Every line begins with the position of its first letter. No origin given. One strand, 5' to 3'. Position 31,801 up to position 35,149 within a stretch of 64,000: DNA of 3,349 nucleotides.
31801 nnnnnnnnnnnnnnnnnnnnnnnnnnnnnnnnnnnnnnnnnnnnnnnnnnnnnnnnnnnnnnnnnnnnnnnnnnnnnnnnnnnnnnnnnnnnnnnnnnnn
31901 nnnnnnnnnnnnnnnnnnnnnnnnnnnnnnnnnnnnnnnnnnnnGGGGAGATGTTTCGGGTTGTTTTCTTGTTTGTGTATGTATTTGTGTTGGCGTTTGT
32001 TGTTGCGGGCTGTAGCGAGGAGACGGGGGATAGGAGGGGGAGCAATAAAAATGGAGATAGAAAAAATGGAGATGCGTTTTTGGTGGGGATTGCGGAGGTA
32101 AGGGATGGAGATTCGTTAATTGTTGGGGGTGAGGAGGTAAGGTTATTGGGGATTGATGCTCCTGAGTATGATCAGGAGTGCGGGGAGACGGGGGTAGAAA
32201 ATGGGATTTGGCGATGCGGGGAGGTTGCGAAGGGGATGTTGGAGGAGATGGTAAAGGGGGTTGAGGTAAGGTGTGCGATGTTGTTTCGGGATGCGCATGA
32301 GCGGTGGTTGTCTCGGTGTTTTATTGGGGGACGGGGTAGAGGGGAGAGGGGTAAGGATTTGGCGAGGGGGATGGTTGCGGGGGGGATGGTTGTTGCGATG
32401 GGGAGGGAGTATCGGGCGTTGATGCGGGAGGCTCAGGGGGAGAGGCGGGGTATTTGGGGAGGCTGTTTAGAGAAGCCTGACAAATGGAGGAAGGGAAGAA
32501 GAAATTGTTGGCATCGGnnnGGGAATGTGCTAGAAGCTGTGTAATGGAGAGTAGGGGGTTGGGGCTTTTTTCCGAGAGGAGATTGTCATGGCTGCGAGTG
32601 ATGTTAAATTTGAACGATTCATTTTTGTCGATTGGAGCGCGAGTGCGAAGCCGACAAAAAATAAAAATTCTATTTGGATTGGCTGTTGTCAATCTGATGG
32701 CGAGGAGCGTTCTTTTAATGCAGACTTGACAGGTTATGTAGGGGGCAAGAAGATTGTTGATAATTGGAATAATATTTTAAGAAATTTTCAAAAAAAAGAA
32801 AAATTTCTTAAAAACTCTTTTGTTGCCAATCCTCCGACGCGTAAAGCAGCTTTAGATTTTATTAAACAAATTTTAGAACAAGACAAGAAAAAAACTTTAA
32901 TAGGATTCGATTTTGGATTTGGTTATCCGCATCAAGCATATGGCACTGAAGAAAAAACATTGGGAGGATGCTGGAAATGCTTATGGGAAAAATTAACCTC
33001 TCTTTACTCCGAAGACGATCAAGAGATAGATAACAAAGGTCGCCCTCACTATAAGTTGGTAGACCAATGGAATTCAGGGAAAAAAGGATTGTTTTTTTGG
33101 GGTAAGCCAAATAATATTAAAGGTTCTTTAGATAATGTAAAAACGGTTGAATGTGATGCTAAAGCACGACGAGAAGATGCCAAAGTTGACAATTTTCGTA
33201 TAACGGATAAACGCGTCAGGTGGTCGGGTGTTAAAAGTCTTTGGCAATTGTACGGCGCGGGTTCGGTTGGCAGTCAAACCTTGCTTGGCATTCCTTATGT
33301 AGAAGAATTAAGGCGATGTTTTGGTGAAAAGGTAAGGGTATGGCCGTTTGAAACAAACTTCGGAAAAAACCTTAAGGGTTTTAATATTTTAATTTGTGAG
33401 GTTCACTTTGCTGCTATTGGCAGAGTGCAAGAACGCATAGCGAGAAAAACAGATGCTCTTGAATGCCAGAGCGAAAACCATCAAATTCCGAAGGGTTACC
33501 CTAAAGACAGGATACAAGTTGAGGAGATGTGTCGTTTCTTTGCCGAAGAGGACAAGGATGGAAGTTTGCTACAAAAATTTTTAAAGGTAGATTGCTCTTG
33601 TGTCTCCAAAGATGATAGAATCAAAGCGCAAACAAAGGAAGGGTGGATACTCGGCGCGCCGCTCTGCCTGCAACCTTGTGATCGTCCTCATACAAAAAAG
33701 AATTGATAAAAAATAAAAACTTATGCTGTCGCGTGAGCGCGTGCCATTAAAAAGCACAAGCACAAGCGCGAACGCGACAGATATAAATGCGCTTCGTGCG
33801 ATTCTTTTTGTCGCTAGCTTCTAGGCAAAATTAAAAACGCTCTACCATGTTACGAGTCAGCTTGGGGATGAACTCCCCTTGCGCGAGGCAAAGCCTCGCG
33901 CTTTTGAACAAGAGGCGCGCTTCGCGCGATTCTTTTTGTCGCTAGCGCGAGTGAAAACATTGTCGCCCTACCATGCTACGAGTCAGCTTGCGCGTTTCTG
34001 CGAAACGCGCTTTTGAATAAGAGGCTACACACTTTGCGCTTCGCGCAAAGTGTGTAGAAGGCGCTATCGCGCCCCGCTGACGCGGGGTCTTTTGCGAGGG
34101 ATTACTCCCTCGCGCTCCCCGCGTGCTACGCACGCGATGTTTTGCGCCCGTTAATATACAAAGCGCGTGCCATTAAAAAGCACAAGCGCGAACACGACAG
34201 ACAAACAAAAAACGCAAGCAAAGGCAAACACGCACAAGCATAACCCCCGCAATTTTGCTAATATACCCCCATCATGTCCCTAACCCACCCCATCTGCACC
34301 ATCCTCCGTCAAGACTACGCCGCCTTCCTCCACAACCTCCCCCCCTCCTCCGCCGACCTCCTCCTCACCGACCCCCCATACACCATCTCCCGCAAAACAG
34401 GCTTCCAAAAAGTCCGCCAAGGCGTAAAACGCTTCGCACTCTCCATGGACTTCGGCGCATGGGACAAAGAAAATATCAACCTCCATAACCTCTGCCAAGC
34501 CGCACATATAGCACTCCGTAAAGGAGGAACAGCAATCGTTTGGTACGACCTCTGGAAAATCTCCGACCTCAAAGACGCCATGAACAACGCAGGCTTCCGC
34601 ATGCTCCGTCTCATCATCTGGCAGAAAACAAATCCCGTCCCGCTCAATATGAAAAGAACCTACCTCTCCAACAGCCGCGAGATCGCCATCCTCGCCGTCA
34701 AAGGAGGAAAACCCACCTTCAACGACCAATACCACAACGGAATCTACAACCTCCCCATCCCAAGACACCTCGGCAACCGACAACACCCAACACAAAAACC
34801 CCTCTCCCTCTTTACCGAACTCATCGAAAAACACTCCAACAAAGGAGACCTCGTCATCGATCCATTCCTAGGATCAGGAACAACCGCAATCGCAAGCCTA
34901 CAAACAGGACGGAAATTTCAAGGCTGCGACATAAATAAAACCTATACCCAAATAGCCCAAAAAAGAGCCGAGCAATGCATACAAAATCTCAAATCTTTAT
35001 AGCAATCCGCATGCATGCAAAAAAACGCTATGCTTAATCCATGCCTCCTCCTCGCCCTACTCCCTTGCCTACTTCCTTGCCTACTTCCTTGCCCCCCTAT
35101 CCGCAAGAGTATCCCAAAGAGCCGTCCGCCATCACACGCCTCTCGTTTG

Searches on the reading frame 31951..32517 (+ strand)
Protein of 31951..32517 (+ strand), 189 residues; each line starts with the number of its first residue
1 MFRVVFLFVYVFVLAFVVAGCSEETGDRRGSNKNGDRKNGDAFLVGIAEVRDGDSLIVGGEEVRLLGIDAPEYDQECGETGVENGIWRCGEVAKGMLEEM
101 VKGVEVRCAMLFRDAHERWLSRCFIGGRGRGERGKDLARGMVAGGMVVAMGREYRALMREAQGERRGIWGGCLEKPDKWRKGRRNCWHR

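Call 13: search_protein_families(library=pfam, proteins=[window:31951-32517:+], max_evalue=0.01)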
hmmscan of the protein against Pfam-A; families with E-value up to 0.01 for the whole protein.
window:31951-32517:+ (189 aa): 1 family
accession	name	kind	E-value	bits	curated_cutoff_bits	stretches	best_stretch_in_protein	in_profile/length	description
PF00565.23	SNase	-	5.3e-07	30.5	21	1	63-169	2-105/107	Staphylococcal nuclease homologue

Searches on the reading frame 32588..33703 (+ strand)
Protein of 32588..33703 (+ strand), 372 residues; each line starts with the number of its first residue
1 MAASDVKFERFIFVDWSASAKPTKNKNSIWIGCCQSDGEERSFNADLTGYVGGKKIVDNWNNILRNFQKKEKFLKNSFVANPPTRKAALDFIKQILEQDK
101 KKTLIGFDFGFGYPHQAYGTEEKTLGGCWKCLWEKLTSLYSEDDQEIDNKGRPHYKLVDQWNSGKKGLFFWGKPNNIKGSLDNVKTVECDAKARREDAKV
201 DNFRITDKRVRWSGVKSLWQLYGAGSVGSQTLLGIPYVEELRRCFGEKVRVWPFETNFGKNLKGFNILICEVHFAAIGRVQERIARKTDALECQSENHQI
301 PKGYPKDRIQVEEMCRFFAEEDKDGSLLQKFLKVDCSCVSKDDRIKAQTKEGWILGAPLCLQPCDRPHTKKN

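Call 13: search_protein_families(library=pfam, proteins=[window:32588-33703:+], max_evalue=0.01)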
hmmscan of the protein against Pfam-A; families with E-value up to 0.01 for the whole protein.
window:32588-33703:+ (372 aa): 0 families

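Call 14: search_protein_families(library=padloc, proteins=[window:32588-33703:+], max_evalue=0.01)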
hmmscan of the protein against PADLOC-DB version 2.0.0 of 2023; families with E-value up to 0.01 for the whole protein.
window:32588-33703:+ (372 aa): 0 families

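Call 15: search_protein_families(library=ncbifam, proteins=[window:32588-33703:+], max_evalue=0.01)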
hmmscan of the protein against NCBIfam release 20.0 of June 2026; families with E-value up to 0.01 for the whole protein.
window:32588-33703:+ (372 aa): 1 family
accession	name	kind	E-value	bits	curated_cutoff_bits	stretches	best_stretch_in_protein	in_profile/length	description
NF011066.0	PRK14495.1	equivalog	1.2e-19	70.7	596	1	101-357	228-441/452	putative molybdopterin-guanine dinucleotide biosynthesis protein MobB/unknown domain fusion protein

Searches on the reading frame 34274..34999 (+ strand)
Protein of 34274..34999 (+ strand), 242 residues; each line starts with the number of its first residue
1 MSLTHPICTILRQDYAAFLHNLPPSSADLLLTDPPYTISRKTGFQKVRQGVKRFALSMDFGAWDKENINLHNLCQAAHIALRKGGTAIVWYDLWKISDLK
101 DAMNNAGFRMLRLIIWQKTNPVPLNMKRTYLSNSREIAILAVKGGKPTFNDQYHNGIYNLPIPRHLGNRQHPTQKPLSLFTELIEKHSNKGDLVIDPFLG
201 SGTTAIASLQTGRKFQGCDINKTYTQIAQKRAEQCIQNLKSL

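Call 13: search_protein_families(library=pfam, proteins=[window:34274-34999:+], max_evalue=0.01)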
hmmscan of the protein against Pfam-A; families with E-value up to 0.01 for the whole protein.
window:34274-34999:+ (242 aa): 3 families
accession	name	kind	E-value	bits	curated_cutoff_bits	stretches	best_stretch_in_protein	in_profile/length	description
PF01555.25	N6_N4_Mtase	-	1.4e-34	120.5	26.7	1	28-230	2-221/221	DNA methylase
PF02086.21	MethyltransfD12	-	2.2e-06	28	22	1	178-240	10-74/253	D12 class N6 adenine-specific DNA methyltransferase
PF01170.24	UPF0020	-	0.0015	18.7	22.3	0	190-215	28-53/197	RMKL-like, methyltransferase domain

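Call 14: search_protein_families(library=padloc, proteins=[window:34274-34999:+], max_evalue=0.01)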
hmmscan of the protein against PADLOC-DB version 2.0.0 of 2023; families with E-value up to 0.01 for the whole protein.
window:34274-34999:+ (242 aa): 75 families (the best 25 are shown)
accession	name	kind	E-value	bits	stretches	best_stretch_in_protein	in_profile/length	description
PDLC03371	MTase_II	-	3.1e-49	165.8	1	7-237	10-257/260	Type II methyltransferase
PDLC03216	MTase_II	-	1.2e-32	111.3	2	167-236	190-259/364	Type II methyltransferase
PDLC03279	MTase_II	-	2e-32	110.3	1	27-232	378-584/587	Type II methyltransferase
PDLC03738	oMTase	-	3.6e-28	96.3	2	167-234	200-267/376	orphan methyltransferase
PDLC03299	MTase_II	-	1.8e-26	91.3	2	168-234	193-259/296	Type II methyltransferase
PDLC03353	MTase_II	-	2.2e-26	90.9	1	9-239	11-257/260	Type II methyltransferase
PDLC03228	MTase_II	-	1.2e-25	88.7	1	18-233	12-206/227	Type II methyltransferase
PDLC03320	MTase_II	-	6.5e-24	82.6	2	168-238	210-280/289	Type II methyltransferase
PDLC03321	MTase_II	-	3.8e-23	80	1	10-232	16-242/245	Type II methyltransferase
PDLC03387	MTase_II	-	1.7e-22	77.9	1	102-237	134-280/289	Type II methyltransferase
PDLC03339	MTase_II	-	9.1e-21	72.1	1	169-238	208-277/399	Type II methyltransferase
PDLC03229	MTase_II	-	1.8e-20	71.1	1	23-233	195-401/436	Type II methyltransferase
PDLC03308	MTase_II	-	1e-19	68.9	1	23-235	186-398/419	Type II methyltransferase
PDLC03265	MTase_II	-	2.4e-18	64.7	2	169-234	265-330/333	Type II methyltransferase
PDLC03305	MTase_II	-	7.3e-18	63.1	1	17-239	22-249/513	Type II methyltransferase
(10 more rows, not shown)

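Call 15: search_protein_families(library=ncbifam, proteins=[window:34274-34999:+], max_evalue=0.01)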
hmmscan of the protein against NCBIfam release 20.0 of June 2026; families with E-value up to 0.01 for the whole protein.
window:34274-34999:+ (242 aa): 7 families
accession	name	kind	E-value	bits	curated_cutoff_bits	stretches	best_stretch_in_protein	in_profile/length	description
NF050803.1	DnaMtaseCcrMCaul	equivalog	4.8e-30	104.7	830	2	166-235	181-250/350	adenine-specific DNA-methyltransferase CcrM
NF010253.0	PRK13699.1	subfamily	1.6e-25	90.1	244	1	17-235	11-208/226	DNA methyltransferase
NF008572.0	PRK11524.1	equivalog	1.6e-18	66.9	292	1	169-234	193-258/294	adenine-specific DNA-methyltransferase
TIGR01177.1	TIGR01177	hypoth_equivalog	0.00023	20.6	316.55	0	189-223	181-215/330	TIGR01177 family methyltransferase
TIGR00571.1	dam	subfamily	0.0048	16.6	114.85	0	9-44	158-192/267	Dam family site-specific DNA-(adenine-N6)-methyltransferase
NF011529.0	PRK14968.1-3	equivalog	0.0049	16.3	162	0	186-233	29-77/198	putative methyltransferase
NF043040.1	corrin_prot_MT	hypoth_equivalog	0.0065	15.9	180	0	182-234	33-85/216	corrinoid protein-associated methyltransferase CpaM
